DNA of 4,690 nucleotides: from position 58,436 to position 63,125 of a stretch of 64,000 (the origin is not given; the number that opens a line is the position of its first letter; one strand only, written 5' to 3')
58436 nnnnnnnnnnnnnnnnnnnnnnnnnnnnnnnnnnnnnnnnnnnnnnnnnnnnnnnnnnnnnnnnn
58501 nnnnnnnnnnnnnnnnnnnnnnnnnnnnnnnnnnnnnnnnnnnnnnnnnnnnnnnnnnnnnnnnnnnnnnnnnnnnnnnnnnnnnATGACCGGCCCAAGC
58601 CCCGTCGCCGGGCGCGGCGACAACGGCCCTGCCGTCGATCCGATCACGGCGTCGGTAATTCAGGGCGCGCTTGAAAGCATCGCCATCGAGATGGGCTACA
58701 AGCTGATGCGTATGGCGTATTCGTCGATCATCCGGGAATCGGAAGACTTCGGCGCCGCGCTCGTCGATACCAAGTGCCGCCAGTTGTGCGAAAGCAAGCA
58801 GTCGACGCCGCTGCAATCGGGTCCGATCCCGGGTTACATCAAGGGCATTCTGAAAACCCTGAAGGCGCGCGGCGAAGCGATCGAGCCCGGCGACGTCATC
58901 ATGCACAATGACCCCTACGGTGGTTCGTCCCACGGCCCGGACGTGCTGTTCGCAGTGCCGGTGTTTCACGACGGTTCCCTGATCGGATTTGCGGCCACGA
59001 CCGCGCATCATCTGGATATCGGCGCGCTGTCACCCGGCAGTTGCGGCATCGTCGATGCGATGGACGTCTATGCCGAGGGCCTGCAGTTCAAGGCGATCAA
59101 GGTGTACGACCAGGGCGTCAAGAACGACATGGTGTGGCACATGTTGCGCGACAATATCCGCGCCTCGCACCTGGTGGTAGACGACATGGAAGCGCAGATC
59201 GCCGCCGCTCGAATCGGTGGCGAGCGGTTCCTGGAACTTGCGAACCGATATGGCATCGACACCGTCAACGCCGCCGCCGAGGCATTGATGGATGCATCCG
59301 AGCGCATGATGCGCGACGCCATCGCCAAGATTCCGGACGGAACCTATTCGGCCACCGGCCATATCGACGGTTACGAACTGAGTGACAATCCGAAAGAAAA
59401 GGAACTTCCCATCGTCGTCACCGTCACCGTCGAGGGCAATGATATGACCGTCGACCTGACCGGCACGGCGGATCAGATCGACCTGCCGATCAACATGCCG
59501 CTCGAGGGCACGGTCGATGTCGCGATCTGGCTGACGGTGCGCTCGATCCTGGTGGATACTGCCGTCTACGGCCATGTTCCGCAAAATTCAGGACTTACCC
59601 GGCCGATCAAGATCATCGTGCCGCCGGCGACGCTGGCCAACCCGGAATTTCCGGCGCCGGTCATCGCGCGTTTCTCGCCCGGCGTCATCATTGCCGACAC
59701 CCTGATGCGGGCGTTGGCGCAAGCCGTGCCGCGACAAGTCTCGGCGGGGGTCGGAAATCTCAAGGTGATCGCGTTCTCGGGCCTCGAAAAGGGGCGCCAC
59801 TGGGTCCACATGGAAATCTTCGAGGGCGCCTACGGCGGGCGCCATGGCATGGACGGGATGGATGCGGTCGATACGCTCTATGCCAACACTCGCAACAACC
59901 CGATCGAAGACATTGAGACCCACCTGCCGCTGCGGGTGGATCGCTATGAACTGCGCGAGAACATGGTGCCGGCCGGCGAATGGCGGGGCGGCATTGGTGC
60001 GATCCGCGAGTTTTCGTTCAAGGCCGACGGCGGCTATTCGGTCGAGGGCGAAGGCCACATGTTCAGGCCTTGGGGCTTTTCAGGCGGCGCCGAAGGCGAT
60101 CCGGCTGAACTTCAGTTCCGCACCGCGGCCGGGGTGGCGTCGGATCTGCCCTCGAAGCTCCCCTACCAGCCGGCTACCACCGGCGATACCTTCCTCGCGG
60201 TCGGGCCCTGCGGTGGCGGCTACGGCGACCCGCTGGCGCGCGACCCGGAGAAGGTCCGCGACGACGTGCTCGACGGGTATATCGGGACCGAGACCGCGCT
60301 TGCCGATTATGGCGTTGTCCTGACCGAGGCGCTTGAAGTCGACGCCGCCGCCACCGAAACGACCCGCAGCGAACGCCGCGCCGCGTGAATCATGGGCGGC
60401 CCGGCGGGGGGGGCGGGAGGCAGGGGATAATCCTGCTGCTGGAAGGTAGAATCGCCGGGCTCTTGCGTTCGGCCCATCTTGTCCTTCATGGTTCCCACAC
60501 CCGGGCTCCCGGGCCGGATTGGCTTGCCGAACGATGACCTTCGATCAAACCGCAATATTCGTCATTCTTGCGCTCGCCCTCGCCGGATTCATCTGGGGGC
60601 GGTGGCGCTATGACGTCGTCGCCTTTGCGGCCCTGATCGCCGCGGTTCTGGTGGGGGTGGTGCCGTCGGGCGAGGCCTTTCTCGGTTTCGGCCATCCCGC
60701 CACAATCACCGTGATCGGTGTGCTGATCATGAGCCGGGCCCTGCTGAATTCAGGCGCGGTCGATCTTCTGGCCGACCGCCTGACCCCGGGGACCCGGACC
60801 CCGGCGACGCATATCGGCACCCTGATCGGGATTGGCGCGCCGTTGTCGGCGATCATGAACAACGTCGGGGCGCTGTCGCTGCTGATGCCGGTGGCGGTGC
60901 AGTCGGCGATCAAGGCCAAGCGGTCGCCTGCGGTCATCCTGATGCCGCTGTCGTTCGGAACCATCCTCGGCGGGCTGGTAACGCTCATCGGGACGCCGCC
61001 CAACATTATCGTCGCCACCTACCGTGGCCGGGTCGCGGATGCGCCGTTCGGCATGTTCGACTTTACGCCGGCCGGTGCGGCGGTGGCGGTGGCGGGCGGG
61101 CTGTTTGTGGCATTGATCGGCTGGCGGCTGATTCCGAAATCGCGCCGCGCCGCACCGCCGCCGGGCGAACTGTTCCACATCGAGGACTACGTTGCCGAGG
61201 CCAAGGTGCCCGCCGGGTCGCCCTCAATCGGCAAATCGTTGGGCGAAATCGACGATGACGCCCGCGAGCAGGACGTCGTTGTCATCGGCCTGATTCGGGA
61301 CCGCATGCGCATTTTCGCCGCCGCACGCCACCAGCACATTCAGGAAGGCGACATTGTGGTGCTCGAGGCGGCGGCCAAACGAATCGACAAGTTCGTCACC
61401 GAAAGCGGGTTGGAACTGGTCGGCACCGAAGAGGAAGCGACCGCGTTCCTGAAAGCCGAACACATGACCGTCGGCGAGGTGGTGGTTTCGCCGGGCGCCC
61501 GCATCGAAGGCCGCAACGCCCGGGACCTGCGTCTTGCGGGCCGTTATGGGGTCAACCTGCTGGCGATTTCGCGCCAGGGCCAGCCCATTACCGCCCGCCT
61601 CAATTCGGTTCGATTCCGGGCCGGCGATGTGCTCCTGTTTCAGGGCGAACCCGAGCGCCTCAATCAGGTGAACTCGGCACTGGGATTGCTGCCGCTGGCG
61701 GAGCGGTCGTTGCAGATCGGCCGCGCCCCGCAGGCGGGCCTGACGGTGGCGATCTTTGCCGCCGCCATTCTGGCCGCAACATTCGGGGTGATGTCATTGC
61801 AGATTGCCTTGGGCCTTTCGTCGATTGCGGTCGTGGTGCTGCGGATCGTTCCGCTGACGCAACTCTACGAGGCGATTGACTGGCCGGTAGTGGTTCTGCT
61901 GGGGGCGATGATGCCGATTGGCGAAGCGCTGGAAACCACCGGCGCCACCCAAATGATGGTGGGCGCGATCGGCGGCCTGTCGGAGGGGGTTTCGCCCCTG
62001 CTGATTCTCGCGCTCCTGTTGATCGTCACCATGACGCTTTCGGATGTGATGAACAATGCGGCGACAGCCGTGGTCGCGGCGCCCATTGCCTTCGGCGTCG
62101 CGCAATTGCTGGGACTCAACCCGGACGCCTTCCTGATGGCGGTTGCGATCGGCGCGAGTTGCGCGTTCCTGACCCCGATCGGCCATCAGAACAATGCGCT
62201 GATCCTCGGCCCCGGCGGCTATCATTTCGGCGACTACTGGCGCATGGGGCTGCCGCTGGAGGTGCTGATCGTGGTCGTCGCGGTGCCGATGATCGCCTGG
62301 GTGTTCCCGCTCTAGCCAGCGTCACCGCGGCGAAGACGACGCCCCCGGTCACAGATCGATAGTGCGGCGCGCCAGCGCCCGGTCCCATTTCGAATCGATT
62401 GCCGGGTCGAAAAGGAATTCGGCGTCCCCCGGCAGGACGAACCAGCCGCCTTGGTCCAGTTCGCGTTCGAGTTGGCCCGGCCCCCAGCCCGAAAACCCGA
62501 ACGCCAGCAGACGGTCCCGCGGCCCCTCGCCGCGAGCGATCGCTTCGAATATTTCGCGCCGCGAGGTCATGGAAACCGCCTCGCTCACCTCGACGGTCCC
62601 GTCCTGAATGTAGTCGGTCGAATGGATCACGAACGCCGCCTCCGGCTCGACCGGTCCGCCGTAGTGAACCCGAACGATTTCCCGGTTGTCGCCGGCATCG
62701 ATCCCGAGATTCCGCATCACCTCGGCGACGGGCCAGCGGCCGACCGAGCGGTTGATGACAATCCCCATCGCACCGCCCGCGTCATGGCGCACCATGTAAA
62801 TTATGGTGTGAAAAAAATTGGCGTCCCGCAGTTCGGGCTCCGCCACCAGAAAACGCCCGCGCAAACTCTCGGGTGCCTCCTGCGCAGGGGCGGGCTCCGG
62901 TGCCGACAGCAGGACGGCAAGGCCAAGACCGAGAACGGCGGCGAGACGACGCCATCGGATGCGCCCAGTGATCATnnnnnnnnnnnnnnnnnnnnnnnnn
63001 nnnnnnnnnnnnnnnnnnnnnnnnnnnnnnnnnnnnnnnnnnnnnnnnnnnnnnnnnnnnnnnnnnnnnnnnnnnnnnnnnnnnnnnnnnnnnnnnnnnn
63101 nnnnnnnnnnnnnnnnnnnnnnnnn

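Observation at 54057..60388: Hydantoin-utilisation cluster carrying both a D-specific and an L-type N-carbamoyl-amino-acid hydrolase, divergent from ATP-dependent hyuAB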

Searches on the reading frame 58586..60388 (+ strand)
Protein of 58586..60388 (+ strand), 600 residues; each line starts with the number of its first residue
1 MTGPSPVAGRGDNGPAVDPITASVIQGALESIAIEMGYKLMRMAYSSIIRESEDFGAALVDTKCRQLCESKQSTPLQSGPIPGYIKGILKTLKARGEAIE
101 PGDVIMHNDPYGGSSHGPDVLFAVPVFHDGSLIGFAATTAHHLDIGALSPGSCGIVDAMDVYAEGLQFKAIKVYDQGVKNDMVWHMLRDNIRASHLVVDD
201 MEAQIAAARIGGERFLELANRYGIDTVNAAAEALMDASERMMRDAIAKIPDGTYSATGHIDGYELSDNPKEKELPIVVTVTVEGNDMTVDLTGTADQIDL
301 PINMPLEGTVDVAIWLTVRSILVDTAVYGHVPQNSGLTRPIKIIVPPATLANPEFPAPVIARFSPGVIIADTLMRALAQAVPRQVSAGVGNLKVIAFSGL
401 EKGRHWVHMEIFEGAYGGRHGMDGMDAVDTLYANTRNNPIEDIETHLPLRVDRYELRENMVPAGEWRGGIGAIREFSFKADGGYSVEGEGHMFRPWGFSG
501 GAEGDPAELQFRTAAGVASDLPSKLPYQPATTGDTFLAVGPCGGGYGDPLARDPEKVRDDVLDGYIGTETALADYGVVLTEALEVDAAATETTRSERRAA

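Call 4: search_protein_families(library=pfam, proteins=[window:58586-60388:+])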
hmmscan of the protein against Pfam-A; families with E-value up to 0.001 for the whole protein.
window:58586-60388:+ (600 aa): 1 family
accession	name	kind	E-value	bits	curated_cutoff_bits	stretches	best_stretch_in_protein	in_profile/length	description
PF02538.19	Hydantoinase_B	-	5.9e-148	494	26.8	1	18-549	1-519/519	Hydantoinase B/oxoprolinase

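Call 5: search_protein_families(library=ncbifam, proteins=[window:58586-60388:+])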
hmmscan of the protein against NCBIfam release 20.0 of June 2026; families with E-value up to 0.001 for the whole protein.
window:58586-60388:+ (600 aa): 2 families
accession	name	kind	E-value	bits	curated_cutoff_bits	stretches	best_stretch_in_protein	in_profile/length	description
NF050157.1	CapLactmsBetCapB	equivalog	3.5e-78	263.3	1000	1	17-593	1-574/577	caprolactamase subunit beta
NF042976.1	AcphenoCarb_ApcD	equivalog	1.4e-32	112.8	1500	2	82-474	92-485/685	acetophenone carboxylase subunit delta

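Call 20: search_solved_structures(query=window:58586-60388:+)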
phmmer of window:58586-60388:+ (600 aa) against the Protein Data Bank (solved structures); distinct sequences matched with E-value up to 0.001: 5.
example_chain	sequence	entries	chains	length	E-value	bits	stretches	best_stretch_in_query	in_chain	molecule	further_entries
7hk5_A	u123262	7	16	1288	8.8e-143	480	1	18-595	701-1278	N-methylhydantoinase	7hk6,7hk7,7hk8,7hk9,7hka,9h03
6yra_B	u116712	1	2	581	8.6e-62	212.6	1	16-595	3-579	Hydantoinase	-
5l9w_A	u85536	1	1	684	4.9e-29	104.4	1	84-473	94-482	Acetophenone carboxylase delta subunit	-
5m45_A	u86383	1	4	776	8.5e-13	50.8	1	77-508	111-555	Acetone carboxylase alpha subunit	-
5svb_A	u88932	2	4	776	1.9e-12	49.7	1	77-508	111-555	Acetone carboxylase alpha subunit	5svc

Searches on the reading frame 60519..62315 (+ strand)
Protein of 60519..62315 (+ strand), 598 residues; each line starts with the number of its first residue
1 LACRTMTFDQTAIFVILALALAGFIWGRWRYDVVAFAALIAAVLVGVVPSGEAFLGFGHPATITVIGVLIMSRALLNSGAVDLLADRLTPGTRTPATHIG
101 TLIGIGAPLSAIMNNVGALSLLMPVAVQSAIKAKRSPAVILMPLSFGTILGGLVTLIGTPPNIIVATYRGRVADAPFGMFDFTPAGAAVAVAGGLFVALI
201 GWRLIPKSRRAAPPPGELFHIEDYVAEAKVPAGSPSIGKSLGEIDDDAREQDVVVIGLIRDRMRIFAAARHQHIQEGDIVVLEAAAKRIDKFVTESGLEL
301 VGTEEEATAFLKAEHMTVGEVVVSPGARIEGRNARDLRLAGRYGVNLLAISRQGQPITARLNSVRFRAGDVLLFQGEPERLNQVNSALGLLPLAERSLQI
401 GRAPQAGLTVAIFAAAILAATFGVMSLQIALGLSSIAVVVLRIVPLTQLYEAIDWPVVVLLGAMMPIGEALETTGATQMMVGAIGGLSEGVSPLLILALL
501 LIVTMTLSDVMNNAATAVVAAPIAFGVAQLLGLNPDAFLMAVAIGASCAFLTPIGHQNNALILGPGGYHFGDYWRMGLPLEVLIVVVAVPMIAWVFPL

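Call 4: search_protein_families(library=pfam, proteins=[window:60519-62315:+])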
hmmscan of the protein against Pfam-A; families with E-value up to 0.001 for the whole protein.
window:60519-62315:+ (598 aa): 3 families
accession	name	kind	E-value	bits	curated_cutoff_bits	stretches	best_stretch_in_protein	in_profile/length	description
PF03600.22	CitMHS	-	1e-70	239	31.9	1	23-543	3-336/336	Citrate transporter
PF02080.26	TrkA_C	-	2.1e-22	79.3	27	2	320-388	3-70/71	TrkA-C domain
PF00939.25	Na_sulph_symp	-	7.2e-12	45.5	27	1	438-594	304-464/472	Sodium:sulfate symporter transmembrane region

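Call 5: search_protein_families(library=ncbifam, proteins=[window:60519-62315:+])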
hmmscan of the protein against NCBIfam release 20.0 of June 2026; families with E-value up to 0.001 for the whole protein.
window:60519-62315:+ (598 aa): 3 families
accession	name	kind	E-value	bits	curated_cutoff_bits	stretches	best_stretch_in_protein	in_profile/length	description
TIGR00785.1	dass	subfamily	1.1e-32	113.3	198.6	2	410-594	252-442/444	DASS family sodium-coupled anion symporter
NF040989.1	MamN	equivalog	1.6e-05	23.8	500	0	409-588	6-188/437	magnetosome biogenesis transporter MamN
NF007039.0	PRK09496.3-2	equivalog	2.6e-05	23.2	293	0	314-389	149-222/446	Trk system potassium transporter TrkA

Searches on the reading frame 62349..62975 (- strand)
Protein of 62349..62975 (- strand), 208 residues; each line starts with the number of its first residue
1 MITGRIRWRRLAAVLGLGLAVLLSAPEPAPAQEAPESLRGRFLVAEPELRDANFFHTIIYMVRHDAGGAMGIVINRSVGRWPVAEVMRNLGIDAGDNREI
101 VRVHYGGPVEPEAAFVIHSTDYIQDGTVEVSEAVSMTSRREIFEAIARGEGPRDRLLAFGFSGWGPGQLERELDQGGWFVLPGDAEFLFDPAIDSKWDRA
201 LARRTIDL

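Call 64: search_protein_families(library=pfam, proteins=[window:62349-62975:-], max_evalue=0.00001)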
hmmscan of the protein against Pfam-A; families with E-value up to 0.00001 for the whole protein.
window:62349-62975:- (208 aa): 1 family
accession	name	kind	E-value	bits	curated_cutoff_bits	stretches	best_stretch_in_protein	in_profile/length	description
PF02622.21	DUF179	-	4.6e-42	144.1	27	1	47-203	1-155/157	AlgH-like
